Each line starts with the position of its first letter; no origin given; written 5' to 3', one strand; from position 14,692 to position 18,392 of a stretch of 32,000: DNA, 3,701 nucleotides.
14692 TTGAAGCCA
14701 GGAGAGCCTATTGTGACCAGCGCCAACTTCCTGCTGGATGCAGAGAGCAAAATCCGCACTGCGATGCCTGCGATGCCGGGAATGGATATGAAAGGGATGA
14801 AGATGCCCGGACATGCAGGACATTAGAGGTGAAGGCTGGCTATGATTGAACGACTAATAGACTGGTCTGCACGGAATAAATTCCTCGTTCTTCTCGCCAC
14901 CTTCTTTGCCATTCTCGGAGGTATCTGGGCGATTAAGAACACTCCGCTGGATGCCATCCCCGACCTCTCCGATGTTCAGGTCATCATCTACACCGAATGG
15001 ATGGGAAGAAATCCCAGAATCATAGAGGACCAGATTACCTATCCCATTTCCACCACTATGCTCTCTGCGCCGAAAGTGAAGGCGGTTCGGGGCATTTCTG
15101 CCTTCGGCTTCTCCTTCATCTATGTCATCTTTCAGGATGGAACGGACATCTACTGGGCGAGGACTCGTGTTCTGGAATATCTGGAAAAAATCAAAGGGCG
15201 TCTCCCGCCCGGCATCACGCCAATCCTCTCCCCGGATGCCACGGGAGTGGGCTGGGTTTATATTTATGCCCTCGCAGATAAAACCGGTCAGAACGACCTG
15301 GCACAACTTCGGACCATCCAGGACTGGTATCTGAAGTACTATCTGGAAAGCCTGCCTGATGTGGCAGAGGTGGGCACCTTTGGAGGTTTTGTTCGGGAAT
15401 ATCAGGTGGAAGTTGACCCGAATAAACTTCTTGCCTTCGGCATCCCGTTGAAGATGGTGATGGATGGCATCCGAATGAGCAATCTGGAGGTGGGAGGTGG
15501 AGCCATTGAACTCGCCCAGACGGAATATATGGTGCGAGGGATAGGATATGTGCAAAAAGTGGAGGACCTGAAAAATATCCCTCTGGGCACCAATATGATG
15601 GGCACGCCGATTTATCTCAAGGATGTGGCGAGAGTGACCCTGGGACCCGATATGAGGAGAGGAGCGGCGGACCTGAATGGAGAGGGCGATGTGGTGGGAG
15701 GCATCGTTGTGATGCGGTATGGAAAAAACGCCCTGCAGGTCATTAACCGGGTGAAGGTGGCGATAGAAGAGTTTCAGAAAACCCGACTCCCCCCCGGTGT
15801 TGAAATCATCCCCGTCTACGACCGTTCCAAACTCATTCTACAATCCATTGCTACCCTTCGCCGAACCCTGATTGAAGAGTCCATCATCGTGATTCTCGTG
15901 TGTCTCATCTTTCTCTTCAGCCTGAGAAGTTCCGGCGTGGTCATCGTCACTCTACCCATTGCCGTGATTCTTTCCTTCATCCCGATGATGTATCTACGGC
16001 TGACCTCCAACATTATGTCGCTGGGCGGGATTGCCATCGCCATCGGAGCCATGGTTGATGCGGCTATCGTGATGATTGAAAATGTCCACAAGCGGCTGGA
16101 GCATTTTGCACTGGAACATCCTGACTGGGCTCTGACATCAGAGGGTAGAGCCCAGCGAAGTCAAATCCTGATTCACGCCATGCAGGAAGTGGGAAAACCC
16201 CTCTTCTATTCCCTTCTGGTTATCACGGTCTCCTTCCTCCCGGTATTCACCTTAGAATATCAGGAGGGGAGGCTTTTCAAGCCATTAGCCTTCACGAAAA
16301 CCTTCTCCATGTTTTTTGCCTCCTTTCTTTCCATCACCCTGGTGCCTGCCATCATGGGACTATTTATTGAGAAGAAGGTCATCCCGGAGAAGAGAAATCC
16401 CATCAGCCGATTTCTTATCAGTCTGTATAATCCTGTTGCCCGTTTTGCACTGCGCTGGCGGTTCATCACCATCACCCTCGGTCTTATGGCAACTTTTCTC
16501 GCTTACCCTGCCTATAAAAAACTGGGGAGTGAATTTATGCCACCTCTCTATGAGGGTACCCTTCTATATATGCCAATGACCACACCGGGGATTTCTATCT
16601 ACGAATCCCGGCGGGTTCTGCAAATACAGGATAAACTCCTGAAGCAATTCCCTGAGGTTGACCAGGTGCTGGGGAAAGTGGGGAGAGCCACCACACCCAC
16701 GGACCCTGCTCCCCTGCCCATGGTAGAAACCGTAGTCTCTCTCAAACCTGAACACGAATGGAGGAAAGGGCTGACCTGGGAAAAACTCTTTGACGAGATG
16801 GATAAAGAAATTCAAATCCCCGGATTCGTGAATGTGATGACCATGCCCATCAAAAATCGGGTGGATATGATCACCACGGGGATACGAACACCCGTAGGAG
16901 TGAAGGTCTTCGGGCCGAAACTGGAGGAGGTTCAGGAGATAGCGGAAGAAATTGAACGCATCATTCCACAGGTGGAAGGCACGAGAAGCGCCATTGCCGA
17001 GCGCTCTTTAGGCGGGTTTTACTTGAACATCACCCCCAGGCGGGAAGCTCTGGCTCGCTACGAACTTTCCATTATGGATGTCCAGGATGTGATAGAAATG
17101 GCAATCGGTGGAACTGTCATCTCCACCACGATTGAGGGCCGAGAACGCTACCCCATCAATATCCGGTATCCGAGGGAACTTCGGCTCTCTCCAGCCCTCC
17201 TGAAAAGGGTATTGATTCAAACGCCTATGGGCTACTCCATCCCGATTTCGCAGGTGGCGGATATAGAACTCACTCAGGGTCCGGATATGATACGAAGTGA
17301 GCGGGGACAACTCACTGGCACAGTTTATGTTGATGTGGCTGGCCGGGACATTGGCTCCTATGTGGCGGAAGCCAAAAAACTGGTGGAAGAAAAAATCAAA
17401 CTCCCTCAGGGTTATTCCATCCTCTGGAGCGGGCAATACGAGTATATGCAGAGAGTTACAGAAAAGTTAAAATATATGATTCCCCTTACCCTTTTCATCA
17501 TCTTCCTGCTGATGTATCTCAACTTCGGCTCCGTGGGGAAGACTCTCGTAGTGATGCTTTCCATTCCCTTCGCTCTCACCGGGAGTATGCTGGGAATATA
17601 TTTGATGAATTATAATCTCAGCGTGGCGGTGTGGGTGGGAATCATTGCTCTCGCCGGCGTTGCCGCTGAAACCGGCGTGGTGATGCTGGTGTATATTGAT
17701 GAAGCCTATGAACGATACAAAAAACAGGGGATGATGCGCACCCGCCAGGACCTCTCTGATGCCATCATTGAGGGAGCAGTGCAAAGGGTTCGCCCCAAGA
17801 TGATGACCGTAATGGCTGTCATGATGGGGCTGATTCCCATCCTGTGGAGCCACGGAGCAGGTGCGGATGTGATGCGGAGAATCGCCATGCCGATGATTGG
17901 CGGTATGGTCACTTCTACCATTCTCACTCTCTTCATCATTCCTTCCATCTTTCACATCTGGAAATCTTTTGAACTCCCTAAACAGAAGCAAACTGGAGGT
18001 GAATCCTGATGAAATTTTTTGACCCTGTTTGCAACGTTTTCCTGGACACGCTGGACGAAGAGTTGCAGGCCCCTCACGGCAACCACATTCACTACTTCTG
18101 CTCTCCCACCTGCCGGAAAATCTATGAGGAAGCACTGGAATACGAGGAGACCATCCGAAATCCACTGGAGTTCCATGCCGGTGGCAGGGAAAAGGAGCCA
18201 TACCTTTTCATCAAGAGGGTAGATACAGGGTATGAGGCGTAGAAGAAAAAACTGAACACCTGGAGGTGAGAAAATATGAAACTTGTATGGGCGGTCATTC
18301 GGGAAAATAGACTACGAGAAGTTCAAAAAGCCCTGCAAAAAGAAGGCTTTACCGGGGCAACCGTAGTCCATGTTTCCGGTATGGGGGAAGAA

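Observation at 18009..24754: Eleven-gene YHS/TRASH-rich redox module welded to cusCBA: candidate undescribed copper-handling system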

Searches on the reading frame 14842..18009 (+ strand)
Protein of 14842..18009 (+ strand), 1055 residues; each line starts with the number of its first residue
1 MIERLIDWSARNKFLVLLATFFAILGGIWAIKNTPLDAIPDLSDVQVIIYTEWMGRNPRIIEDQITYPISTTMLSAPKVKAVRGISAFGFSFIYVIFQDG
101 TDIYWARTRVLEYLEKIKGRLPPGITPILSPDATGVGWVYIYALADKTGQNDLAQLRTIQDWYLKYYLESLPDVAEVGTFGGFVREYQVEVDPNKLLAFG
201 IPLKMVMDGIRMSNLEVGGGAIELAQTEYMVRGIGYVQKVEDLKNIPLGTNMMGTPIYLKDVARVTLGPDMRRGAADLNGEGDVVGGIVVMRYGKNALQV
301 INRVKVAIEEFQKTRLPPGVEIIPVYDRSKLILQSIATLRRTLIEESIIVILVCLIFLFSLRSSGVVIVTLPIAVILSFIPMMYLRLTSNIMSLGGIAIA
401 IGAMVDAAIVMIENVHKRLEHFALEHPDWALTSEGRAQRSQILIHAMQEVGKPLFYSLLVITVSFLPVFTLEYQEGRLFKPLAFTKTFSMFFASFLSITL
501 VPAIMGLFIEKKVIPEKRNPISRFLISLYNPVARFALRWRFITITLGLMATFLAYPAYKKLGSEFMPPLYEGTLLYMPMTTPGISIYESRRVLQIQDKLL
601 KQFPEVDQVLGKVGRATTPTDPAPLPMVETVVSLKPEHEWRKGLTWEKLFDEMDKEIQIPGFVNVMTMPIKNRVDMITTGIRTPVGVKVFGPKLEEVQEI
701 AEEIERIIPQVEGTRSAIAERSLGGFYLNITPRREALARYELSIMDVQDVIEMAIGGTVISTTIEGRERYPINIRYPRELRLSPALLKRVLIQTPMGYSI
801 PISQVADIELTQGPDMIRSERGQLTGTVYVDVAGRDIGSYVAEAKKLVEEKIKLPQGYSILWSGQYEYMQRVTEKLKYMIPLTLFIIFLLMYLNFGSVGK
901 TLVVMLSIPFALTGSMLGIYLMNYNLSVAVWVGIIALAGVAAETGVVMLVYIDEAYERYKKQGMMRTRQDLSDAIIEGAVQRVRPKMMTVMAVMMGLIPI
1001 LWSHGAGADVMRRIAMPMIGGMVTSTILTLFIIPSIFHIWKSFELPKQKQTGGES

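Call 5: search_protein_families(library=pfam, max_evalue=0.01, proteins=[window:14842-18009:+])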
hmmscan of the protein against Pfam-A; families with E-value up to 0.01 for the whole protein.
window:14842-18009:+ (1055 aa): 1 family
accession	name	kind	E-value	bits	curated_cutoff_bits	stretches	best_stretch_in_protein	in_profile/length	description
PF00873.25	ACR_tran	-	7.8e-223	742.7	28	1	9-1039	5-1019/1021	AcrB/AcrD/AcrF family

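Call 7: search_protein_families(library=ncbifam, max_evalue=0.01, proteins=[window:14842-18009:+])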
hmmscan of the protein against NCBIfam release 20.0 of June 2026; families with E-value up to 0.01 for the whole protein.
window:14842-18009:+ (1055 aa): 13 families
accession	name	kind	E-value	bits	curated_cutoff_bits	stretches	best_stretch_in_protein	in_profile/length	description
TIGR00914.1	2A0601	subfamily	0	1154.2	701.45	1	1-1041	1-1036/1051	CusA/CzcA family heavy metal efflux RND transporter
NF033617.1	RND_permease_2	subfamily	7.3e-131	438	1250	1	16-1039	11-1006/1009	multidrug efflux RND transporter permease subunit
NF000282.2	RND_permease_1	subfamily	2.7e-107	360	1250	1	11-1039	7-1026/1029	multidrug efflux RND transporter permease subunit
TIGR00915.1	2A0602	subfamily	5.2e-88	296.1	940.35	1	20-1043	16-1031/1050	efflux RND transporter permease subunit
NF007131.0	PRK09577.1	equivalog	1.4e-70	238.2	1768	2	19-509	15-496/1045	multidrug efflux RND transporter permease subunit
NF007133.0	PRK09579.1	equivalog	1.1e-69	235.1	1763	2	11-511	9-491/1017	multidrug efflux RND transporter permease subunit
NF007905.0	PRK10614.1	equivalog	8.5e-67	225.7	1774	1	20-1044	18-1012/1025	multidrug efflux RND transporter permease subunit MdtC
NF000037.1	RND_perm_OqxB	exception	5.7e-64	216.4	2200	2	14-538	13-530/1050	multidrug efflux RND transporter permease subunit OqxB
NF007798.0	PRK10503.1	equivalog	3.7e-61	206.9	1584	1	23-1043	30-1025/1040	MdtB/MuxB family multidrug efflux RND transporter permease subunit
NF007842.1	PRK10555.1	equivalog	8.6e-57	192.7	1854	2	12-508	9-496/1036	multidrug efflux RND transporter permease AcrD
NF011706.2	PRK15127.1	equivalog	2.9e-46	157.9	2150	2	14-505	11-493/1049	multidrug efflux RND transporter permease subunit AcrB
NF009581.0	PRK13024.1-1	equivalog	1.5e-05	23.3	1058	1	924-1050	619-739/752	protein translocase subunit SecDF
NF009584.0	PRK13024.1-4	equivalog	0.0038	15.6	1171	1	326-418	246-339/759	protein translocase subunit SecDF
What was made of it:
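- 14842..18009 (+): cusA, a Cu(I)/Ag(I)-type HME-RND pump. TIGR00914 scores 1154 bits (call 7).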

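Call 58: search_solved_structures(query=window:14842-18009:+, max_evalue=1e-50, show_alignments=1)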
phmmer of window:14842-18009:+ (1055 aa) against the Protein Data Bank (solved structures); distinct sequences matched with E-value up to 1e-50: 31.
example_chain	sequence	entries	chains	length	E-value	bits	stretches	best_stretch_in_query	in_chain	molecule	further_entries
3t51_A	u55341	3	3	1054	0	1156.5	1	1-1039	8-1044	Cation efflux system protein CusA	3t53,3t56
3k07_A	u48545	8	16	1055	0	1156.5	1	1-1039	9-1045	Cation efflux system protein cusA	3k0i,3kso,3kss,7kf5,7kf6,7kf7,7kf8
3ne5_A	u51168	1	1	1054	0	1155.3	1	2-1039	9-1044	Cation efflux system protein cusA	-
4dop_A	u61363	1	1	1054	0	1153.7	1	1-1039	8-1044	Cation efflux system protein CusA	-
4dnr_A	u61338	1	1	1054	0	1152.8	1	1-1039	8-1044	Cation efflux system protein CusA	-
4dnt_A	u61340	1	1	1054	0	1152.6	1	1-1039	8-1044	Cation efflux system protein CusA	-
4k0e_A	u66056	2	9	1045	2.5e-152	512.1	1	1-1041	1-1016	Heavy metal cation tricomponent efflux pump ZneA(CzcA-like)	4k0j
5t0o_A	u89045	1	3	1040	1.5e-69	238.1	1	14-1045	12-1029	CmeB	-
5lq3_A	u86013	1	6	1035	2.8e-69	237.2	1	14-1044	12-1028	CmeB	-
7b8p_A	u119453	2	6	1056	5.1e-66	226.4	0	15-569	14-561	Efflux pump membrane transporter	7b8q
9j3d_J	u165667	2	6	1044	5.6e-66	226.3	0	14-510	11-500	Efflux pump membrane transporter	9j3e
8zxs_A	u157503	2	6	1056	6.5e-66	226.1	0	16-538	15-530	Efflux pump membrane transporter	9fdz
6ows_A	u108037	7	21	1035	6.5e-66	226.1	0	15-569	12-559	Efflux pump membrane transporter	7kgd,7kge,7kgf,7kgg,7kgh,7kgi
7cz9_A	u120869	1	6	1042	8.6e-66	225.7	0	16-538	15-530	Efflux pump membrane transporter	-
8gjj_B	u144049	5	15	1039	3e-61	210.6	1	16-1045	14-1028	Efflux pump membrane transporter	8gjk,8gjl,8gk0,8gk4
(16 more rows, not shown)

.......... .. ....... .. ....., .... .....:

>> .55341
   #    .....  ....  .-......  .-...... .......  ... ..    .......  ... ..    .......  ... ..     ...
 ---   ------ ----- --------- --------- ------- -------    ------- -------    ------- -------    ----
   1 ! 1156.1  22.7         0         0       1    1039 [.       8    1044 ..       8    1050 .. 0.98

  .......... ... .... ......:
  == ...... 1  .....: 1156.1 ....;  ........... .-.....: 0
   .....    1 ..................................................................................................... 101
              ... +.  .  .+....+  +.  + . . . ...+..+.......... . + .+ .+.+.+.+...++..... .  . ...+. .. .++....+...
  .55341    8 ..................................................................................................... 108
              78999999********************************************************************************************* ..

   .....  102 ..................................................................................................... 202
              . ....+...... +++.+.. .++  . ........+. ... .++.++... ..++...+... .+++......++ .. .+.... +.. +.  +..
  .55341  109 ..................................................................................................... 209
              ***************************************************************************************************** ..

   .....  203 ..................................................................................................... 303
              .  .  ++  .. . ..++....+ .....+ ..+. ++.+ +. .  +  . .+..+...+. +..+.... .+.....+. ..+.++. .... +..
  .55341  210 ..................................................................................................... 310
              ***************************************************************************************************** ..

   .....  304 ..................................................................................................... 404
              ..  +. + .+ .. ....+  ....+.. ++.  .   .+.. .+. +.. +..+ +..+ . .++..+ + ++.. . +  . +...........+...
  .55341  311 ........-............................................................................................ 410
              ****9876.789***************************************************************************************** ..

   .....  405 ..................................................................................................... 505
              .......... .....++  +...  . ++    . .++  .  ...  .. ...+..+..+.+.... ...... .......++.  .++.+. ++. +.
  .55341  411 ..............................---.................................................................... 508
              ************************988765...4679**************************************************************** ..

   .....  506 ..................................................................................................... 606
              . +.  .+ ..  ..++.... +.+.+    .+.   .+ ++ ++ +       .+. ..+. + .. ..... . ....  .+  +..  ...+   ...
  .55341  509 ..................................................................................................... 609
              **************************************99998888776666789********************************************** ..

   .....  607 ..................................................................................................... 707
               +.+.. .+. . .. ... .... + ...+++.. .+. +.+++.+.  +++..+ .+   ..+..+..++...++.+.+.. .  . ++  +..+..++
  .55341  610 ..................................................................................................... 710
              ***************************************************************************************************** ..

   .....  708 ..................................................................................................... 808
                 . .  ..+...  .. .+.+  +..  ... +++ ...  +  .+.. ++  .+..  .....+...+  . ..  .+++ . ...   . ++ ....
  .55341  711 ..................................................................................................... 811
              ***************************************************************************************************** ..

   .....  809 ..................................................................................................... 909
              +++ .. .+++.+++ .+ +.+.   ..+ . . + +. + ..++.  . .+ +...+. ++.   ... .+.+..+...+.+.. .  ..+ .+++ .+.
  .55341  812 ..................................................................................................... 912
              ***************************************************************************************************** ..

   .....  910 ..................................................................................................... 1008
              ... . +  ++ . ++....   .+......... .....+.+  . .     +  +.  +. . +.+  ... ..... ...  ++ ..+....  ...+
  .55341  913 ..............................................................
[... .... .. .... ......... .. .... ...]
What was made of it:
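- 14842..18009 (+): It scores 1156 bits against E. coli CusA and 512 against ZneA, and the three-Met cluster is conserved (call 58).
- On CusA (Cu/Ag HME-RND, HME4): It scores 1156 bits against E. coli CusA and 512 against ZneA (call 58). All three positions are Met in the HMMER alignment to 3t51 (call 58, counted by hand).
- Closest known: CusCFBA / SilCFBA-SilE copper-silver efflux systems. Same: It has a tripartite RND pump whose CusA keeps the three-Met relay and the AIG..DAA..IEN motif (call 58).
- cusA is closest to E. coli CusA and keeps the Met triad (call 58).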

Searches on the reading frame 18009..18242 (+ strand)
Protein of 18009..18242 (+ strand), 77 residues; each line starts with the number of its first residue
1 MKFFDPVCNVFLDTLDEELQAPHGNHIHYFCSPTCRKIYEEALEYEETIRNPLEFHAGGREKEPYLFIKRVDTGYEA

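Call 4: search_protein_families(library=pfam, max_evalue=0.01, proteins=[window:18009-18242:+])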
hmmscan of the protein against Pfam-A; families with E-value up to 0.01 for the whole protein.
window:18009-18242:+ (77 aa): 1 family
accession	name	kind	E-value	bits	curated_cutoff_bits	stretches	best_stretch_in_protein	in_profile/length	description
PF06467.20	zf-FCS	-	0.00028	21.1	22.4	1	23-39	23-39/39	MYM-type Zinc finger with FCS sequence motif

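Call 7: search_protein_families(library=ncbifam, max_evalue=0.01, proteins=[window:18009-18242:+])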
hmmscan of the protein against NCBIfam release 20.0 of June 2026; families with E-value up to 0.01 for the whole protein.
window:18009-18242:+ (77 aa): 0 families

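Call 56: search_protein_families(library=pfam, max_evalue=5, proteins=[window:18009-18242:+])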
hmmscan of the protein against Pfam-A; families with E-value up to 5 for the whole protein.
window:18009-18242:+ (77 aa): 2 families
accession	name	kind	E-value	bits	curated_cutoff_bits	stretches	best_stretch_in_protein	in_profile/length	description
PF06467.20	zf-FCS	-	0.00028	21.1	22.4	1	23-39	23-39/39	MYM-type Zinc finger with FCS sequence motif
PF24273.1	TRASH_HVO_1752_C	-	0.031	14.9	27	1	24-44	21-41/47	HVO_1752, C-terminal TRASH domain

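Call 74: search_protein_families(library=pfam, max_evalue=1, proteins=[L083:10654-10992:+])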
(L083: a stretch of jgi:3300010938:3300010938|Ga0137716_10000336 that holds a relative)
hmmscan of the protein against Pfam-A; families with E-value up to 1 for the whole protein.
L083:10654-10992:+ (112 aa): 0 families
